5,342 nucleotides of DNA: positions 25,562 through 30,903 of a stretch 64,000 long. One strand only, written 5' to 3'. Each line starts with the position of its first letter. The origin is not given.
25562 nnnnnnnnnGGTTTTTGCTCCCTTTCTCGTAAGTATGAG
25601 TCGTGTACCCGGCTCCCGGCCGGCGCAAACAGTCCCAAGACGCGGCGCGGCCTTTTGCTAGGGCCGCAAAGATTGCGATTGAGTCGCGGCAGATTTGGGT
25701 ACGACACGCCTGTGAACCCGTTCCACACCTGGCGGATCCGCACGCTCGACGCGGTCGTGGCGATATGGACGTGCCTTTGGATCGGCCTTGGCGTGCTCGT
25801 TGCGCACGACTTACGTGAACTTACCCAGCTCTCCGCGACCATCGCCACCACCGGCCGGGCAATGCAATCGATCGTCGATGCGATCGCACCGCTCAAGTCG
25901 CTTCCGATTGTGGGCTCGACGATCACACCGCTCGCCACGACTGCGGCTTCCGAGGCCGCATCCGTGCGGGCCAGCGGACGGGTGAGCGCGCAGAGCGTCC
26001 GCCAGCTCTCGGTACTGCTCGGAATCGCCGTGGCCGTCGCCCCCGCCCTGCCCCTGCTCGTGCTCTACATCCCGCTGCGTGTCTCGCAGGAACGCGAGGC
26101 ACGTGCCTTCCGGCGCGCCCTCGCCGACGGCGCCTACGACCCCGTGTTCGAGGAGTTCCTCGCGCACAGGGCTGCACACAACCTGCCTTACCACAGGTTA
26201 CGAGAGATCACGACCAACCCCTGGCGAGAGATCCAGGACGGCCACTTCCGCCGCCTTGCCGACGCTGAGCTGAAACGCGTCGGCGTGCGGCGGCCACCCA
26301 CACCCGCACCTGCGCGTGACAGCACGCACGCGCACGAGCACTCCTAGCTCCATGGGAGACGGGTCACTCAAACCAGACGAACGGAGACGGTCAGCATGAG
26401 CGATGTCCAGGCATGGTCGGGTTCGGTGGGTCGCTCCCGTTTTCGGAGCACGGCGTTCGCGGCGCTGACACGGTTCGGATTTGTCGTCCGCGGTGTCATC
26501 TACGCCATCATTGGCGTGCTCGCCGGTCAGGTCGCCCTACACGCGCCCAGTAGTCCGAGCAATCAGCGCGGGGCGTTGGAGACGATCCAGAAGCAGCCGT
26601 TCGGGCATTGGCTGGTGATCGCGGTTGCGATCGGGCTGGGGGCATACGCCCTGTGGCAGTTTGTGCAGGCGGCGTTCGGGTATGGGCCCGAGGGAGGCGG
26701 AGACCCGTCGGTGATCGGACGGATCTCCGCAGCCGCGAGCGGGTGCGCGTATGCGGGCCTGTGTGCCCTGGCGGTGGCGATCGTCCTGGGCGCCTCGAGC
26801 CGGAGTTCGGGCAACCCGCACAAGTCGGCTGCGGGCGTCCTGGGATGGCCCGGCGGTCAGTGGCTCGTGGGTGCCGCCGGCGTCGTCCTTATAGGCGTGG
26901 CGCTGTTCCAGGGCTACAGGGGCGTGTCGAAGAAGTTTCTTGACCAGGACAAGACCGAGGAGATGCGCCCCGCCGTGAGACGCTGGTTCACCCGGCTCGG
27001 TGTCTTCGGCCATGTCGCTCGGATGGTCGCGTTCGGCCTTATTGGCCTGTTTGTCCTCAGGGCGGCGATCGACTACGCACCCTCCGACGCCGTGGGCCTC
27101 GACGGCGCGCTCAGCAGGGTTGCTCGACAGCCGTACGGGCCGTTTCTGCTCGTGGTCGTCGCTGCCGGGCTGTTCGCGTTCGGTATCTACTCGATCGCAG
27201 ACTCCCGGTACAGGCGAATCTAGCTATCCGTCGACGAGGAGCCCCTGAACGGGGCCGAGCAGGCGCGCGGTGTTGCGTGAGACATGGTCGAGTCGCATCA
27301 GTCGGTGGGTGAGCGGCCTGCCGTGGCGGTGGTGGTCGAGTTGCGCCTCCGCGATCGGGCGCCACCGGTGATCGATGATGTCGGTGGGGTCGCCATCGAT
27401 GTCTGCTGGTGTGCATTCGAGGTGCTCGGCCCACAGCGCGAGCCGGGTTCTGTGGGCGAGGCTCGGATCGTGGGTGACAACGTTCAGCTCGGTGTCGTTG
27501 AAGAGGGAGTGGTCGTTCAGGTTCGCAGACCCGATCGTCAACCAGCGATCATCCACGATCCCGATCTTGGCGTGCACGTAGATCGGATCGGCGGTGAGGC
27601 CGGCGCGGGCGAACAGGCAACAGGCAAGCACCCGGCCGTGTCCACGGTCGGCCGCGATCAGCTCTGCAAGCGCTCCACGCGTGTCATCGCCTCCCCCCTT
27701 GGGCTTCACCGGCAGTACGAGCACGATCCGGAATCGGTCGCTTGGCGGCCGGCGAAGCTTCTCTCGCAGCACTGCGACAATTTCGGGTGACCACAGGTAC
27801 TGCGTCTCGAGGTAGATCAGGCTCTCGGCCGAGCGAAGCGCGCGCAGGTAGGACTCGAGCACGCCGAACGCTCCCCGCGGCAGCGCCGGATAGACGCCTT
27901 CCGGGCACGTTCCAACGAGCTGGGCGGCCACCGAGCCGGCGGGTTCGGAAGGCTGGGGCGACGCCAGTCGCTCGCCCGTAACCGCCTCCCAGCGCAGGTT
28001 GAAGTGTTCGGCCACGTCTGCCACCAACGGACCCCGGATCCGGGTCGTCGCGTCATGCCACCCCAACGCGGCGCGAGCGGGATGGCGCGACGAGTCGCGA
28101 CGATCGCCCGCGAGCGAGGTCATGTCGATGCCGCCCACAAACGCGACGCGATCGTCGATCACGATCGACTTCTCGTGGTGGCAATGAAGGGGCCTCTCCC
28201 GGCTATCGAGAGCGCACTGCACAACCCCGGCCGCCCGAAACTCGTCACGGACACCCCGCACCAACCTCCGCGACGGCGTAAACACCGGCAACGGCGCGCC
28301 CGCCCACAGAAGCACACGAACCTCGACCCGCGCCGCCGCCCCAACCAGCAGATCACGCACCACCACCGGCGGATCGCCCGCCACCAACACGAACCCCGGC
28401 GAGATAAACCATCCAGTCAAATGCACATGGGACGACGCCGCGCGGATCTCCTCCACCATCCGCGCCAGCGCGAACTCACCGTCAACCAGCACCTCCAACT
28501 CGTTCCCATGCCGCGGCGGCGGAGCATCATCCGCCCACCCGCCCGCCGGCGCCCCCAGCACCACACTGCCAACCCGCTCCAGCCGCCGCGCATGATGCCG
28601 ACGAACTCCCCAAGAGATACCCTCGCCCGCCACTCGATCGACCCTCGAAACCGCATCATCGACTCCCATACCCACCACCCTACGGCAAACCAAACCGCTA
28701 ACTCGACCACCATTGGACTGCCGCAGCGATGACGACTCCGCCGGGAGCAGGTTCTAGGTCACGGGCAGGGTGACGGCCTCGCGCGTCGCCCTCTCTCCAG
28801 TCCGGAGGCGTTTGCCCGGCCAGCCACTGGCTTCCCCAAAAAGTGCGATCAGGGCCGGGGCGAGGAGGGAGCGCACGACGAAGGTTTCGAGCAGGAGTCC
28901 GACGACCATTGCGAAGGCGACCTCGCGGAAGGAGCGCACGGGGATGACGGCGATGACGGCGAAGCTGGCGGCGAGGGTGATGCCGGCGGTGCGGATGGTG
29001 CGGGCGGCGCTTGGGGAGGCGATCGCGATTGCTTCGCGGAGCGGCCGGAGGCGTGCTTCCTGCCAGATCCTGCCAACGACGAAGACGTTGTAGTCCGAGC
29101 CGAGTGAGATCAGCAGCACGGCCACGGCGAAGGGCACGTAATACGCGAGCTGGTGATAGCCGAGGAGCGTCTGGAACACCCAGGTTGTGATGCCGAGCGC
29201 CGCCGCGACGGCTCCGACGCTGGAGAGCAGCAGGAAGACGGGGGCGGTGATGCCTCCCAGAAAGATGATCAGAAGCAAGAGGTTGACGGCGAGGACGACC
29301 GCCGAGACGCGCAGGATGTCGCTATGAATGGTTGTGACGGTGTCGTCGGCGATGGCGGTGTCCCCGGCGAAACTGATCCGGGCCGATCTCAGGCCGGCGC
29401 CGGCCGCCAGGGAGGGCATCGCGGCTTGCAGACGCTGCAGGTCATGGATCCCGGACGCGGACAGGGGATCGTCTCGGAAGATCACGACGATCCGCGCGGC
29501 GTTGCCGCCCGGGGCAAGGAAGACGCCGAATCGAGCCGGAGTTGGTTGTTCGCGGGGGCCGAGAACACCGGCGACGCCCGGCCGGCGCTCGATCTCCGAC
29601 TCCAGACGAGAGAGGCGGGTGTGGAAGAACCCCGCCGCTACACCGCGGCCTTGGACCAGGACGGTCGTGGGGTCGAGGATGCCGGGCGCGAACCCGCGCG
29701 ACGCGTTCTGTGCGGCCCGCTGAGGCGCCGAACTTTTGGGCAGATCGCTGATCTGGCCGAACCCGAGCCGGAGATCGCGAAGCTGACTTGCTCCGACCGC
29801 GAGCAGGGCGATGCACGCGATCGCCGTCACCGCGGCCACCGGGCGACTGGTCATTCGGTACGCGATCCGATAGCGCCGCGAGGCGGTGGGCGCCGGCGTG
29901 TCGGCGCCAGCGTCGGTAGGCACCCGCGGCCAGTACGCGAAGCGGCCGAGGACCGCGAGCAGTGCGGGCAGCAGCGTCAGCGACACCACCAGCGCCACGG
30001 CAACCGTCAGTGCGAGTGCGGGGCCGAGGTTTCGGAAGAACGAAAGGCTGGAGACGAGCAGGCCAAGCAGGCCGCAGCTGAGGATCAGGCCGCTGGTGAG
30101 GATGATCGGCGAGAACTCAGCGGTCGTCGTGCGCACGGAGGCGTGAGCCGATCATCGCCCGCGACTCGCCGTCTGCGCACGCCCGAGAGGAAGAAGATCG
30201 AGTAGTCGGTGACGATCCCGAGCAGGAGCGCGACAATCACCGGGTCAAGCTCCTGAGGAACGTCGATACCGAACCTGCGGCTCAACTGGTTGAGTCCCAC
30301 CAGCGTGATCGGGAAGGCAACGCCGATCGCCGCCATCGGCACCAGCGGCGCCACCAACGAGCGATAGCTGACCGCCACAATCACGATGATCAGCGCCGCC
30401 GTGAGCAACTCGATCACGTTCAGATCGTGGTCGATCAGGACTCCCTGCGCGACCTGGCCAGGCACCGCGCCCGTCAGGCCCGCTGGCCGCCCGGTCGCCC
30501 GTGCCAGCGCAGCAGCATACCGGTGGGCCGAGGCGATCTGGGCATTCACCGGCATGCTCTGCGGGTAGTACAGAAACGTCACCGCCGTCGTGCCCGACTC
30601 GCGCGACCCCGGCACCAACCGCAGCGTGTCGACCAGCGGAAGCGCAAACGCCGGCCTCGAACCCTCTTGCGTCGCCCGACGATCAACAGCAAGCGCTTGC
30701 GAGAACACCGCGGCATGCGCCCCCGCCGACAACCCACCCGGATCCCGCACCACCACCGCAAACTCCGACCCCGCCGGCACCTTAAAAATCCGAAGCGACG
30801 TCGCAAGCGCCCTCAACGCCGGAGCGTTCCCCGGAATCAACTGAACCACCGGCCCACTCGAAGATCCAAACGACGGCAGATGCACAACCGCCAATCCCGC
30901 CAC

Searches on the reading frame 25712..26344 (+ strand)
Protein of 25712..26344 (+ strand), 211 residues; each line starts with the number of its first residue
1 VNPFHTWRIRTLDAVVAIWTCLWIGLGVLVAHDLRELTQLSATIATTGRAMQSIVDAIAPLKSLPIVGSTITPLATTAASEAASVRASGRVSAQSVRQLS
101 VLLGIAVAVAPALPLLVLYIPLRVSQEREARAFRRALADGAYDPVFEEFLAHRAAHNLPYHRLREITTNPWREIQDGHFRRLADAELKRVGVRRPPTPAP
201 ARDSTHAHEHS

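Call 32: search_protein_families(library=pfam, proteins=[window:25712-26344:+], max_evalue=1)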
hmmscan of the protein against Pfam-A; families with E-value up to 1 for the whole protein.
window:25712-26344:+ (211 aa): 2 families
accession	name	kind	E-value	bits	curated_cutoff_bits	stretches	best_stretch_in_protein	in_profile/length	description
PF24800.1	DUF7702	-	0.0086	15.8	27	1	13-133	65-181/244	Domain of unknown function (DUF7702)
PF11106.13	YjbE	-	0.95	10.2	27.9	1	72-109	23-60/79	Exopolysaccharide production protein YjbE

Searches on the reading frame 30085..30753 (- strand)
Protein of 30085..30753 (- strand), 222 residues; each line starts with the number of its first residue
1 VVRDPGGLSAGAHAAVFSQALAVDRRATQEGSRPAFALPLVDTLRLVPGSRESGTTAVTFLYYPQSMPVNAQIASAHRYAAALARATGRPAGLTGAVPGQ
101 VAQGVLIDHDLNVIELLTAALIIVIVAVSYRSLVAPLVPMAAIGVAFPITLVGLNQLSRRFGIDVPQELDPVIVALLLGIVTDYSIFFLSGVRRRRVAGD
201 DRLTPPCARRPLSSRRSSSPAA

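Call 61: search_protein_families(library=pfam, proteins=[window:30085-30753:-], max_evalue=0.01)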
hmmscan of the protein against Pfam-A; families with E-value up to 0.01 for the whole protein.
window:30085-30753:- (222 aa): 1 family
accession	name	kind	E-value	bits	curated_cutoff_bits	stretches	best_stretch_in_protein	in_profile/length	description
PF03176.21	MMPL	-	1.7e-16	60.6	20.5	1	54-202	85-236/333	MMPL family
